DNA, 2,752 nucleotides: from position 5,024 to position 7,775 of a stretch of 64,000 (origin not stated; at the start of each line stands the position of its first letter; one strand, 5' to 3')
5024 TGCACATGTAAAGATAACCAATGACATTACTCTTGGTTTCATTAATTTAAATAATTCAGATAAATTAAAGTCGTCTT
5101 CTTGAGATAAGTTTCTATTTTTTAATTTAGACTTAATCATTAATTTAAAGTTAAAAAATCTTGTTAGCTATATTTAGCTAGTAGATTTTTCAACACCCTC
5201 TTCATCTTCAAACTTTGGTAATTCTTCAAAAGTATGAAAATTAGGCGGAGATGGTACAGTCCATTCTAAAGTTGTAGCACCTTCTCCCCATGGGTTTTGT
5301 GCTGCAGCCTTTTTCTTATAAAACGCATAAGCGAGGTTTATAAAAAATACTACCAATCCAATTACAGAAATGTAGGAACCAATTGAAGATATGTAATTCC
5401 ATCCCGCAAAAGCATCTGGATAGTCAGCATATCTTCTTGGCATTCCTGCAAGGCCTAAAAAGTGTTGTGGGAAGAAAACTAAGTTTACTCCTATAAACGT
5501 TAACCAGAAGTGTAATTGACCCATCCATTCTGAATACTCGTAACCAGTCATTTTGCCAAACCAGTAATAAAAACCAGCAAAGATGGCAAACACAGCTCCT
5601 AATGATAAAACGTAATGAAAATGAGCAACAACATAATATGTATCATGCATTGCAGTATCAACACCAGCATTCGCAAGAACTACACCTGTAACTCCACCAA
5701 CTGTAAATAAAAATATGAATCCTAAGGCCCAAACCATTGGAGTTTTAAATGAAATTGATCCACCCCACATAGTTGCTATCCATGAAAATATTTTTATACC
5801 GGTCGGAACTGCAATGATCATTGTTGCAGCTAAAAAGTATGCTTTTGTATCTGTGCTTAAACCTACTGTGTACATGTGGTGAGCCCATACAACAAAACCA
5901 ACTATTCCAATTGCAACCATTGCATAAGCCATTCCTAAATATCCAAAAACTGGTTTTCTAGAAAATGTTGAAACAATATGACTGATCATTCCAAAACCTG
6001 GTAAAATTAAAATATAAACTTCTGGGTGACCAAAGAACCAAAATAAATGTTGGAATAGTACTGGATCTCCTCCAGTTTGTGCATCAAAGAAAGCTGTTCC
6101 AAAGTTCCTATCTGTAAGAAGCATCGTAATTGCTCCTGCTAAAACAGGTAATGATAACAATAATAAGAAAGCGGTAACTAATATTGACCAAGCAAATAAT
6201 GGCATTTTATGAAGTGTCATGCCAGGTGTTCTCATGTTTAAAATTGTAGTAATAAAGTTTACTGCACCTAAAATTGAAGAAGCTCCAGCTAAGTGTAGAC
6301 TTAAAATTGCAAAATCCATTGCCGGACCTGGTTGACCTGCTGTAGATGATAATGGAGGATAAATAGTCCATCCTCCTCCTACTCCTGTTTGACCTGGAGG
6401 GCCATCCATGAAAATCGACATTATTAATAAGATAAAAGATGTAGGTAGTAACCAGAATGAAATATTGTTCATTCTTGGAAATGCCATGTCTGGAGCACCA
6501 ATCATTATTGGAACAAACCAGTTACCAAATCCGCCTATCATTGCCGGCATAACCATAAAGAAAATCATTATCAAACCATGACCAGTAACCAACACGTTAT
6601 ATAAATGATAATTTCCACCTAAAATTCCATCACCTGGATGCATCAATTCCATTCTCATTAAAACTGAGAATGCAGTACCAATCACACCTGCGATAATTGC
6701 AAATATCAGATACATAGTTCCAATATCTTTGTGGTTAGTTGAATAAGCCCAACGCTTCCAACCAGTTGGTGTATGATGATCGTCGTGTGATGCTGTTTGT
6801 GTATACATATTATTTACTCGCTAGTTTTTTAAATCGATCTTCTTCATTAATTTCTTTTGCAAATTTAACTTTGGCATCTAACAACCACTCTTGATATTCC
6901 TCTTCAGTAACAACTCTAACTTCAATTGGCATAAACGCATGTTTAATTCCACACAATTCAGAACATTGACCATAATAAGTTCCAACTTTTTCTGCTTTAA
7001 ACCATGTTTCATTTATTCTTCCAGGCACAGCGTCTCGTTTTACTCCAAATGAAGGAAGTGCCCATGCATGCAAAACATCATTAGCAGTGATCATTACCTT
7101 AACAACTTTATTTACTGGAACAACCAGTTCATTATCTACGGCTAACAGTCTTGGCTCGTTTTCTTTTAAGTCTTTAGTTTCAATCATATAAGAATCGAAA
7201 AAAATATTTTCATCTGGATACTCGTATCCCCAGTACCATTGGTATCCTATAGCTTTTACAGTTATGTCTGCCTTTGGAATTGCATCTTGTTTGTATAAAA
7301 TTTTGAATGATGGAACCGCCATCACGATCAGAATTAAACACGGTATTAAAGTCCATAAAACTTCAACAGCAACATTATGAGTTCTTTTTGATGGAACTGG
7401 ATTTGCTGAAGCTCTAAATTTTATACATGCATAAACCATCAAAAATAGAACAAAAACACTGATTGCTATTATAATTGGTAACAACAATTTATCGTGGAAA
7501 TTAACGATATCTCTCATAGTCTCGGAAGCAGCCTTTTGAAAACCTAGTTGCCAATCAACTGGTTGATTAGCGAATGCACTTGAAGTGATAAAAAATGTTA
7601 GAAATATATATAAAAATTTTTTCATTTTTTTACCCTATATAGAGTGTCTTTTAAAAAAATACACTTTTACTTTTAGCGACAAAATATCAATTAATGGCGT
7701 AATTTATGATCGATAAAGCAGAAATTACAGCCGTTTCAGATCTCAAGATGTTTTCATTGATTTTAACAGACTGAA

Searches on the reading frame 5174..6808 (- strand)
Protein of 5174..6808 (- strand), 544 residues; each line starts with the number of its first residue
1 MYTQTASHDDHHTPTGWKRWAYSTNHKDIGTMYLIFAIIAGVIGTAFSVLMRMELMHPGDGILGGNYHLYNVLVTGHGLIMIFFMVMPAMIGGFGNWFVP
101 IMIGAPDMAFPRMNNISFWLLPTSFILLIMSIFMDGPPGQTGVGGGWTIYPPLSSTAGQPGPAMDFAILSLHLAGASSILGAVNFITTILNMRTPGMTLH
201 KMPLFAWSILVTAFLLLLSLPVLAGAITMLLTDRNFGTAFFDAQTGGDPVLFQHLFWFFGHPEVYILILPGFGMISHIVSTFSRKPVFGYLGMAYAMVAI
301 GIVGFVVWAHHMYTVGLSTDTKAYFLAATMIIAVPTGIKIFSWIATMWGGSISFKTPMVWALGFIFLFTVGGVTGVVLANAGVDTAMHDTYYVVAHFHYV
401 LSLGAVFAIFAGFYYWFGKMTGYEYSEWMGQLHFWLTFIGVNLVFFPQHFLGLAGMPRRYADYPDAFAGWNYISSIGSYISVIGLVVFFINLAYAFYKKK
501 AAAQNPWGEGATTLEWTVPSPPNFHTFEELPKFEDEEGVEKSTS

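Call 87: search_protein_families(library=pfam, proteins=[window:5174-6808:-], max_evalue=0.001)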
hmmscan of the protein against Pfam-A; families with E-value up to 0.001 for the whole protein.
window:5174-6808:- (544 aa): 1 family
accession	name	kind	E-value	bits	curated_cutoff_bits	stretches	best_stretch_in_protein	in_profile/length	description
PF00115.25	COX1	-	1e-163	545.7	34.8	1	28-480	1-436/436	Cytochrome C and Quinol oxidase polypeptide I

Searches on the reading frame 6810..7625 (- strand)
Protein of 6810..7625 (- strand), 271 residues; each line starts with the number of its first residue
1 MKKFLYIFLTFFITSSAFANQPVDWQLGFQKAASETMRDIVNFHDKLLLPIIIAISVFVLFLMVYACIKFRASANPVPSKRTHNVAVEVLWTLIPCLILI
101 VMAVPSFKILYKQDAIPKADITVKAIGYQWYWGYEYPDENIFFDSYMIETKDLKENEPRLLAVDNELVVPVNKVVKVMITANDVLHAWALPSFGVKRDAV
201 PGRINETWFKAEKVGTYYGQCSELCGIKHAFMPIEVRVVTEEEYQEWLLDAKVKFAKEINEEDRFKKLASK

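Call 87: search_protein_families(library=pfam, proteins=[window:6810-7625:-], max_evalue=0.001)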
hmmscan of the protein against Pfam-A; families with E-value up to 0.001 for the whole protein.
window:6810-7625:- (271 aa): 2 families
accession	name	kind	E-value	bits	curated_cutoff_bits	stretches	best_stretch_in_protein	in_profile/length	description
PF00116.26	COX2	-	6.8e-54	181.3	22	1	121-238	1-119/120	Cytochrome C oxidase subunit II, periplasmic domain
PF02790.20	COX2_TM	-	3.1e-25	88.6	22.8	1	22-109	1-88/88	Cytochrome C oxidase subunit II, transmembrane domain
